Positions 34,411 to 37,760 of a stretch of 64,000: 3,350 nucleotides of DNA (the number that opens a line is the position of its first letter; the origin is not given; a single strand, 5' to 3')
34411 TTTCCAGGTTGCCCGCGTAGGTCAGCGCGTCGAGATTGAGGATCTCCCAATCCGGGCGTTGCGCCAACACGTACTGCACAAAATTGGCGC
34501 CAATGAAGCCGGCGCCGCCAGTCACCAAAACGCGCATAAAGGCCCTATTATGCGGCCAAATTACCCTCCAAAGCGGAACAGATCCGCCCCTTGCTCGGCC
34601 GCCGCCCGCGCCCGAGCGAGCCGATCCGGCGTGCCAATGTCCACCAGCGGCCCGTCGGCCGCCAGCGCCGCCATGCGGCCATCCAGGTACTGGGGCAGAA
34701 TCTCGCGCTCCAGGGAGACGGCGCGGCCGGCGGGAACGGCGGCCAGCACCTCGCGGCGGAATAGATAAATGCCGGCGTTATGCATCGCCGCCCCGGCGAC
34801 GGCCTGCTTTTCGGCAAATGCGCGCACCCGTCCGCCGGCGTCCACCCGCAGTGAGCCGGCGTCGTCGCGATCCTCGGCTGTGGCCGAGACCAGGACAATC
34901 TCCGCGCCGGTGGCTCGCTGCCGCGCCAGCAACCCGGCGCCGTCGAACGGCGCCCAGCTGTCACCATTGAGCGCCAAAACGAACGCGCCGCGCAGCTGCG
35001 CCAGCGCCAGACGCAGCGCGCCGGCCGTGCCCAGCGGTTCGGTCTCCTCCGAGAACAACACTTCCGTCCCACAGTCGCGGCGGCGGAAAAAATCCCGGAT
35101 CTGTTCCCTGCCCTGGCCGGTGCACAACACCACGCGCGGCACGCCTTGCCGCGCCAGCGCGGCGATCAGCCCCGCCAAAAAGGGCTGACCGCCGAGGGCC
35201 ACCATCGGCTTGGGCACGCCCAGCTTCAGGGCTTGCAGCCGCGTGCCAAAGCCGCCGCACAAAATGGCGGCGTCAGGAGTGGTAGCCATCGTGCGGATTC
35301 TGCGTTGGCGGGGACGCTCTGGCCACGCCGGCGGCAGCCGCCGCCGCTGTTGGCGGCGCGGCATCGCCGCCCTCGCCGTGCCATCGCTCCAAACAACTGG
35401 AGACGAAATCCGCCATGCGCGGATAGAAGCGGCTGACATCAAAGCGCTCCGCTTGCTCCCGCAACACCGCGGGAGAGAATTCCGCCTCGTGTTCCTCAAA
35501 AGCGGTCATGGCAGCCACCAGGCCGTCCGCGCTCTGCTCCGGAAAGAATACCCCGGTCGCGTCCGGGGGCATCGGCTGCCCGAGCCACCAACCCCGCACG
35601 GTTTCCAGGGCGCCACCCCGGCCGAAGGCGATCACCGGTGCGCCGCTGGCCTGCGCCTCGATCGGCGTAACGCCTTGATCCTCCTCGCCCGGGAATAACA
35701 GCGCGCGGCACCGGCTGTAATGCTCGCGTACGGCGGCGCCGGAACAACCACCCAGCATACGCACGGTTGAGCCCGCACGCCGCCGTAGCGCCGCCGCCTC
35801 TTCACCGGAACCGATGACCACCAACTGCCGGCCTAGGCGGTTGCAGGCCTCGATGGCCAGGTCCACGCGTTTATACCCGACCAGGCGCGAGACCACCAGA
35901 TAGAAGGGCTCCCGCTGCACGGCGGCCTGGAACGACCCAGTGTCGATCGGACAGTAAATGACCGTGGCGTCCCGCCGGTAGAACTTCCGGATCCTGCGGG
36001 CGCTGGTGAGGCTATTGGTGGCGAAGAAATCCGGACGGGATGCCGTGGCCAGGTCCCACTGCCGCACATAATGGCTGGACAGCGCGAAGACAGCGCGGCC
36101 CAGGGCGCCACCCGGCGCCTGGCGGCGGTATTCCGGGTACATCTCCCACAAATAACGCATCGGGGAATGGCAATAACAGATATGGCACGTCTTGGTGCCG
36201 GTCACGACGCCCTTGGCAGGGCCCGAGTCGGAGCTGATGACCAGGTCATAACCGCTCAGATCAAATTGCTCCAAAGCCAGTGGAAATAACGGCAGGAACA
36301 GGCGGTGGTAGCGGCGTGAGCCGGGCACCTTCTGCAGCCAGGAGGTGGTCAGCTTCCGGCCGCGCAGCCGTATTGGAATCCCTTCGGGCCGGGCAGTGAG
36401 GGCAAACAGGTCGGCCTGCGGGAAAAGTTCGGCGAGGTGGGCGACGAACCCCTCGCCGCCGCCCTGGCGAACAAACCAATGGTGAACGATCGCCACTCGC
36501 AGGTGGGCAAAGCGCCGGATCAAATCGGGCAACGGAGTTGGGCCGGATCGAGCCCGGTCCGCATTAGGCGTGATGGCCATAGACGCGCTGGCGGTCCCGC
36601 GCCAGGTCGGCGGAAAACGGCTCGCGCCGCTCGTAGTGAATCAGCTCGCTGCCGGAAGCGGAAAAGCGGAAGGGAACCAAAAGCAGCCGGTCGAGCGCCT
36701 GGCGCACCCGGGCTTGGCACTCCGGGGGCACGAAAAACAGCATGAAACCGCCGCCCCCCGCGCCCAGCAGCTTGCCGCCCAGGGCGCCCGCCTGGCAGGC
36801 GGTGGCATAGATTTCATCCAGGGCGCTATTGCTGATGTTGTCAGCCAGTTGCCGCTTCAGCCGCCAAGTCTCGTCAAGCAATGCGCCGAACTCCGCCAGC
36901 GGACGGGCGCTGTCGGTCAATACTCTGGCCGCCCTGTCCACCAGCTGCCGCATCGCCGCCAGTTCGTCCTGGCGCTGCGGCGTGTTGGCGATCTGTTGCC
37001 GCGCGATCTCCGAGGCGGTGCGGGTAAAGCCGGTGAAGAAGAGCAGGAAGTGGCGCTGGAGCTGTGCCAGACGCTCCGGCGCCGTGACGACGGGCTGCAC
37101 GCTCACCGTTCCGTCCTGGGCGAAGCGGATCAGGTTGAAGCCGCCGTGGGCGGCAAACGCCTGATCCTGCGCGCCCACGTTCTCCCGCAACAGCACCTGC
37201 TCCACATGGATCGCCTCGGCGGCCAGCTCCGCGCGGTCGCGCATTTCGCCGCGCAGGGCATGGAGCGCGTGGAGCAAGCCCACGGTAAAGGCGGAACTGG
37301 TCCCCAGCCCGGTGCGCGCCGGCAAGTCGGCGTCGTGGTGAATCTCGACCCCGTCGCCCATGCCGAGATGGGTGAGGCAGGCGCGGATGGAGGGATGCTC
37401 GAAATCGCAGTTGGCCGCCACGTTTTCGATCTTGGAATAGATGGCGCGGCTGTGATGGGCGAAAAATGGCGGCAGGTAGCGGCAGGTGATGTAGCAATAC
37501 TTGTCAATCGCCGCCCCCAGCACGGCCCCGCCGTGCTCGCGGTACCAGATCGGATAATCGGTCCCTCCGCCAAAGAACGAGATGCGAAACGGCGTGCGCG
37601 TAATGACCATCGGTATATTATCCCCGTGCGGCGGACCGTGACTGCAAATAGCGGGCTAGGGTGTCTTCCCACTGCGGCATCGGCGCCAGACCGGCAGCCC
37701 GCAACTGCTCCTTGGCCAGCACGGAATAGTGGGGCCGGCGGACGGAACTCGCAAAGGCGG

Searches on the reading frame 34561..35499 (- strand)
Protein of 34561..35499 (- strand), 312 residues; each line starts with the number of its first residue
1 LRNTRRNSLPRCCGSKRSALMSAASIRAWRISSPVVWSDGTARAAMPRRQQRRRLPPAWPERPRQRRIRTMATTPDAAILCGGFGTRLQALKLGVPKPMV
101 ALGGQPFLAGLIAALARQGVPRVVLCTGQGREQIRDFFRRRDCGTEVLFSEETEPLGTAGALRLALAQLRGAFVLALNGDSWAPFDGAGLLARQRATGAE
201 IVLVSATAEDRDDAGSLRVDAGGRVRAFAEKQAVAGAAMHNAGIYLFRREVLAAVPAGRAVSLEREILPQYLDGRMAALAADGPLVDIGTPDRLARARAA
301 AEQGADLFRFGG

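Call 10: search_protein_families(library=pfam, proteins=[window:34561-35499:-], max_evalue=0.01)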
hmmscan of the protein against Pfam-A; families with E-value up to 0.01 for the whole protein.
window:34561-35499:- (312 aa): 2 families
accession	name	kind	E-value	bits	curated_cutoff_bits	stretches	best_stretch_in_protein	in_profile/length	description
PF00483.29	NTP_transferase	-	7e-25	88.5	21.2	1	78-303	3-244/245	Nucleotidyl transferase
PF12804.13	NTP_transf_3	-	9.1e-12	45.9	27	1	77-208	1-125/160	MobA-like NTP transferase domain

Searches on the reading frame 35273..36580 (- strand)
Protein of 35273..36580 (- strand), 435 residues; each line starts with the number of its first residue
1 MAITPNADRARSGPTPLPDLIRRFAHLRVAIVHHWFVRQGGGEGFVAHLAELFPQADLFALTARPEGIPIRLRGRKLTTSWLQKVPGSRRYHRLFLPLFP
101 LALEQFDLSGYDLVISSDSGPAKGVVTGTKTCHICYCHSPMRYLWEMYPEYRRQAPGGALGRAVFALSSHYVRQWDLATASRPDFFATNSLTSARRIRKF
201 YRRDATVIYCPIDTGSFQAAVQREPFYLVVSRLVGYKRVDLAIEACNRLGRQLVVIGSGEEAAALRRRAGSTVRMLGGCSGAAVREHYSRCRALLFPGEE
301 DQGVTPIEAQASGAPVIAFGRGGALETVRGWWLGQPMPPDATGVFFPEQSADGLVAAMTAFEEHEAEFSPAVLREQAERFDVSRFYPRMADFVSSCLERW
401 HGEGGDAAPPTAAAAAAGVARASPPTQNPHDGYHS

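Call 10: search_protein_families(library=pfam, proteins=[window:35273-36580:-], max_evalue=0.01)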
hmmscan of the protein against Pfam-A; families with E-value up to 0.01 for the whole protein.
window:35273-36580:- (435 aa): 2 families
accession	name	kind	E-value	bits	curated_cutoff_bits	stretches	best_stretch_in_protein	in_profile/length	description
PF00534.26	Glycos_transf_1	-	2.6e-19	69.9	26.4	1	222-368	13-160/172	Glycosyl transferases group 1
PF13692.12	Glyco_trans_1_4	-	5e-17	62.9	27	1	227-359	4-137/142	Glycosyl transferases group 1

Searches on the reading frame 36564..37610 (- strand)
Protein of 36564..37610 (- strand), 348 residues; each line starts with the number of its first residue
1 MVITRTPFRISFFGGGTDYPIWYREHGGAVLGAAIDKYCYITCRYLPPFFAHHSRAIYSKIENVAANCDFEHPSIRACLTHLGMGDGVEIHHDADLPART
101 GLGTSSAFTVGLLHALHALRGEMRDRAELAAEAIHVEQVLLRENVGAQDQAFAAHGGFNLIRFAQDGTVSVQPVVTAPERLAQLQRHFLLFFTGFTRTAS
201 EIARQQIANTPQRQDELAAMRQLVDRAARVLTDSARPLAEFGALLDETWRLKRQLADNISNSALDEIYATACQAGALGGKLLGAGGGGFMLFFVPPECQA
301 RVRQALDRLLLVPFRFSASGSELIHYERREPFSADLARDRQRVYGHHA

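Call 10: search_protein_families(library=pfam, proteins=[window:36564-37610:-], max_evalue=0.01)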
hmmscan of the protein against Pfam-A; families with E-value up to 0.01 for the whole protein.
window:36564-37610:- (348 aa): 2 families
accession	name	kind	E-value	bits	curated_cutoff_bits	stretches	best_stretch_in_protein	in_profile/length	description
PF00288.32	GHMP_kinases_N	-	9.4e-13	48.6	22.3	1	78-157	10-87/87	GHMP kinases N terminal domain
PF08544.19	GHMP_kinases_C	-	3.8e-08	34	21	1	238-307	10-80/85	GHMP kinases C terminal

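Call 13: find_encoding_contigs(protein=window:36564-37610:-, flank=10000, max_places=10)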
Protein window:36564-37610:- (348 aa): 3 contigs read that carry it; 1 place shown.
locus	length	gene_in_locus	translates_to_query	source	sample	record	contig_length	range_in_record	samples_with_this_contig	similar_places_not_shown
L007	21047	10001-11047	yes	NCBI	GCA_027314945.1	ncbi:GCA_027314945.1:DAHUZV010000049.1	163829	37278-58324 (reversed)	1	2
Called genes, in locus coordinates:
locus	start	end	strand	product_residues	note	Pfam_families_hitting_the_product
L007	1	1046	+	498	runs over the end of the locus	-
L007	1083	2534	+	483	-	-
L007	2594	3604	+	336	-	PF13439:Glyco_transf_4, PF13579:Glyco_trans_4_4 (weak), PF20706:GT4-conflict, PF00534:Glycos_transf_1, PF13692:Glyco_trans_1_4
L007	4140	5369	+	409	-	-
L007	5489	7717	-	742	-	-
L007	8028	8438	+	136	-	-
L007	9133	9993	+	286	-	PF01370:Epimerase, PF04321:RmlD_sub_bind, PF02719:Polysacc_synt_2, PF16363:GDP_Man_Dehyd, PF07993:NAD_binding_4 (weak)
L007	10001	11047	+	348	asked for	PF00288:GHMP_kinases_N, PF08544:GHMP_kinases_C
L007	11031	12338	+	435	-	PF00534:Glycos_transf_1, PF13692:Glyco_trans_1_4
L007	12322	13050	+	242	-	PF00483:NTP_transferase, PF12804:NTP_transf_3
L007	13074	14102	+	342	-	PF01073:3Beta_HSD, PF01370:Epimerase, PF02719:Polysacc_synt_2, PF04321:RmlD_sub_bind, PF05368:NmrA (weak), PF07993:NAD_binding_4, PF13460:NAD_binding_10, PF16363:GDP_Man_Dehyd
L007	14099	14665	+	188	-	PF00908:dTDP_sugar_isom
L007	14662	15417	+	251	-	PF00483:NTP_transferase, PF12804:NTP_transf_3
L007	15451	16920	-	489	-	PF01061:ABC2_membrane, PF12698:ABC2_membrane_3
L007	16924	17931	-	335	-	PF00005:ABC_tran, PF13304:AAA_21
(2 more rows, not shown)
